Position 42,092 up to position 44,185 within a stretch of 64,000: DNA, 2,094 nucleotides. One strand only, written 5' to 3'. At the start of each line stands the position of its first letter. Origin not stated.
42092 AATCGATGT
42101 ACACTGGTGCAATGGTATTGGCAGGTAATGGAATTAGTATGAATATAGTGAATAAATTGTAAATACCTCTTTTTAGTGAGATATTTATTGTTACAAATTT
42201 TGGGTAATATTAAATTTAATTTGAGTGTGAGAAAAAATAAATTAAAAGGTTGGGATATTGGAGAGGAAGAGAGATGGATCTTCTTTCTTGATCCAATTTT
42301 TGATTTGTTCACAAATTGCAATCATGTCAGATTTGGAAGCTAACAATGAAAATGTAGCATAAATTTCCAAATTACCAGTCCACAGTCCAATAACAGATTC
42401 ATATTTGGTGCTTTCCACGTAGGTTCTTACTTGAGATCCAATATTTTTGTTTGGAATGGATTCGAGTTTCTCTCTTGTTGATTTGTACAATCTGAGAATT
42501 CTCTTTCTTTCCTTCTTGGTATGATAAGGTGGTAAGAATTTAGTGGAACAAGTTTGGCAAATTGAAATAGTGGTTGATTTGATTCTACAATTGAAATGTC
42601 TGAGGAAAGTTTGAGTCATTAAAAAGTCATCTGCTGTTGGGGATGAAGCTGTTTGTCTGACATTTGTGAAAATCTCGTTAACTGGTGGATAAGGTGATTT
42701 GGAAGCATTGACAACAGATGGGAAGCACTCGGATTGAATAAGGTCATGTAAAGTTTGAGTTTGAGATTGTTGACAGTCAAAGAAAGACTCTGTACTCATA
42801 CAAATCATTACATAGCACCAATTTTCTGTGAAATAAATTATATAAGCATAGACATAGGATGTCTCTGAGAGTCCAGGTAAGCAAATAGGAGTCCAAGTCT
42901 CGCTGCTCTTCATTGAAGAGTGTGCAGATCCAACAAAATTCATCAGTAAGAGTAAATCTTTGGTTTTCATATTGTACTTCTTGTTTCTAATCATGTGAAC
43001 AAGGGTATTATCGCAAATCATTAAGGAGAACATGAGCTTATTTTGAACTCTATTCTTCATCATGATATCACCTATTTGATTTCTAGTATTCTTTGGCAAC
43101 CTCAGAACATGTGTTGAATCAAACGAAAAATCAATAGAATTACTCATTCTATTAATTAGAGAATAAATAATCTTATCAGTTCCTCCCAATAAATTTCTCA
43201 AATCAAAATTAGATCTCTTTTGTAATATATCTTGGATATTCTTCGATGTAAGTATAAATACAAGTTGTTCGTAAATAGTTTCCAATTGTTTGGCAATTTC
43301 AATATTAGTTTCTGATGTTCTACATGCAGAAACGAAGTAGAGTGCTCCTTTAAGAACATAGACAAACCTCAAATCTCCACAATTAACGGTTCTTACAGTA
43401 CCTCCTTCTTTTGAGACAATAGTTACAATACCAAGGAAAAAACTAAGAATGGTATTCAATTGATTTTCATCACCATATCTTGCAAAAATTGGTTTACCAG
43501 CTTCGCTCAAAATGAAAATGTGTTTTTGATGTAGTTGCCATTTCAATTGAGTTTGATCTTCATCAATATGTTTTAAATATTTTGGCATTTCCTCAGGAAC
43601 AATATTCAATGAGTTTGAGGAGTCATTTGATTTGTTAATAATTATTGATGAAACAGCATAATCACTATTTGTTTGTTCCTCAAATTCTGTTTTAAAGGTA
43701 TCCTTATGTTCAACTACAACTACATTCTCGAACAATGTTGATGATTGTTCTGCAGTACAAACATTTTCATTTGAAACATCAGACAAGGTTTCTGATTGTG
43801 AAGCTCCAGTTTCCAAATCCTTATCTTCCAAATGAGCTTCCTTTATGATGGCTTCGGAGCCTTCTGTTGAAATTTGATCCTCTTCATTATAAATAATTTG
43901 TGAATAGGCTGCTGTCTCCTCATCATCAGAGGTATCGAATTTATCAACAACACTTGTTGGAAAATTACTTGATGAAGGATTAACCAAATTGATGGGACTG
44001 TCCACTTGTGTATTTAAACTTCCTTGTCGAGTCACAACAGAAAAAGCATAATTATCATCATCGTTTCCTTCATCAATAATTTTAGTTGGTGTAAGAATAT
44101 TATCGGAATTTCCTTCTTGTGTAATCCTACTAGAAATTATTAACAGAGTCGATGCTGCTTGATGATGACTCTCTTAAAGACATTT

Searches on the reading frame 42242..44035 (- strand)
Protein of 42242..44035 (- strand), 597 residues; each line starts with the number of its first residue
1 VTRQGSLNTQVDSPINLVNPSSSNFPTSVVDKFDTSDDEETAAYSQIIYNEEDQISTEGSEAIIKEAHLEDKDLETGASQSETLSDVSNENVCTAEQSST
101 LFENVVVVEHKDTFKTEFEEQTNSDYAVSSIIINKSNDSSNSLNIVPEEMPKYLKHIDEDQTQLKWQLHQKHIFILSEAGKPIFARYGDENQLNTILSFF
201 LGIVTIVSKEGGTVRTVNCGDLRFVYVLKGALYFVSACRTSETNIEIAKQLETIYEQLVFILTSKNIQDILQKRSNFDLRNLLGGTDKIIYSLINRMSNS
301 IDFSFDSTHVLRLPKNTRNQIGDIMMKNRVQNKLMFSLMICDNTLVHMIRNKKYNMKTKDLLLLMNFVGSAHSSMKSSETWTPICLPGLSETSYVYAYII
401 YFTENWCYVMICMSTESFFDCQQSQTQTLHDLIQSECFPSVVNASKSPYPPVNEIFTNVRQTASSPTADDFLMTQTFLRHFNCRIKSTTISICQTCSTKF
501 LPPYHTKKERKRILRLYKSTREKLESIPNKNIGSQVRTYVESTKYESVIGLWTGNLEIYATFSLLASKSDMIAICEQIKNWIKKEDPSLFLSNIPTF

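Call 38: search_protein_families(library=pfam, proteins=[window:42242-44035:-], max_evalue=0.00001)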
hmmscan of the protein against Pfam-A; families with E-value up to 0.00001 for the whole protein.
window:42242-44035:- (597 aa): 3 families
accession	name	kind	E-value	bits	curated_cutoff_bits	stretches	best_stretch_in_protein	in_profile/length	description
PF19036.6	Fuz_longin_1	-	8.3e-29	100.8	26.1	1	171-293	1-125/125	First Longin domain of FUZ, MON1 and HPS1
PF19037.6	Fuz_longin_2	-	1.4e-20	73.8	23.8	1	333-427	2-95/98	Second Longin domain of FUZ, MON1 and HPS1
PF19038.6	Fuz_longin_3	-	5.6e-11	43.5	24.3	1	494-585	14-101/102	Third Longin domain of FUZ, MON1 and HPS1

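Call 63: search_protein_families(library=pfam, proteins=[window:42242-44035:-], max_evalue=0.01)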
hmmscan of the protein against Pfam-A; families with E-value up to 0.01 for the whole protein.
window:42242-44035:- (597 aa): 3 families
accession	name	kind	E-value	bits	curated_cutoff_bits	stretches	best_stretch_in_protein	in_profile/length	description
PF19036.6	Fuz_longin_1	-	8.3e-29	100.8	26.1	1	171-293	1-125/125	First Longin domain of FUZ, MON1 and HPS1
PF19037.6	Fuz_longin_2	-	1.4e-20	73.8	23.8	1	333-427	2-95/98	Second Longin domain of FUZ, MON1 and HPS1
PF19038.6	Fuz_longin_3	-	5.6e-11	43.5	24.3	1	494-585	14-101/102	Third Longin domain of FUZ, MON1 and HPS1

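Call 64: search_solved_structures(query=window:42242-44035:-, max_evalue=0.001)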
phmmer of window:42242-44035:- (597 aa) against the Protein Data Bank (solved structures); distinct sequences matched with E-value up to 0.001: 7.
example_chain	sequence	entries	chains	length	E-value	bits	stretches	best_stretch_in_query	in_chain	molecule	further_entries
9l0d_A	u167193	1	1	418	3.6e-57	197.5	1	158-592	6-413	Vacuolar fusion protein MON1 homolog A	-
9lol_B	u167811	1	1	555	8.6e-57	196.2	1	158-592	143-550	Vacuolar fusion protein MON1 homolog A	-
8c7g_C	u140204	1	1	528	1.3e-56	195.6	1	162-597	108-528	Vacuolar fusion protein MON1 homolog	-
8jbe_C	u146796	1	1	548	1.5e-56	195.4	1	161-597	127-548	Vacuolar fusion protein MON1 homolog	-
7qla_A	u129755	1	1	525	3.9e-40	141.2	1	157-591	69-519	Vacuolar fusion protein MON1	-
9rs6_A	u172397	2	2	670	1e-39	139.9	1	157-591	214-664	Vacuolar fusion protein MON1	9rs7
5ldd_A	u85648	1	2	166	1.7e-20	76.4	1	157-296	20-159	Mon1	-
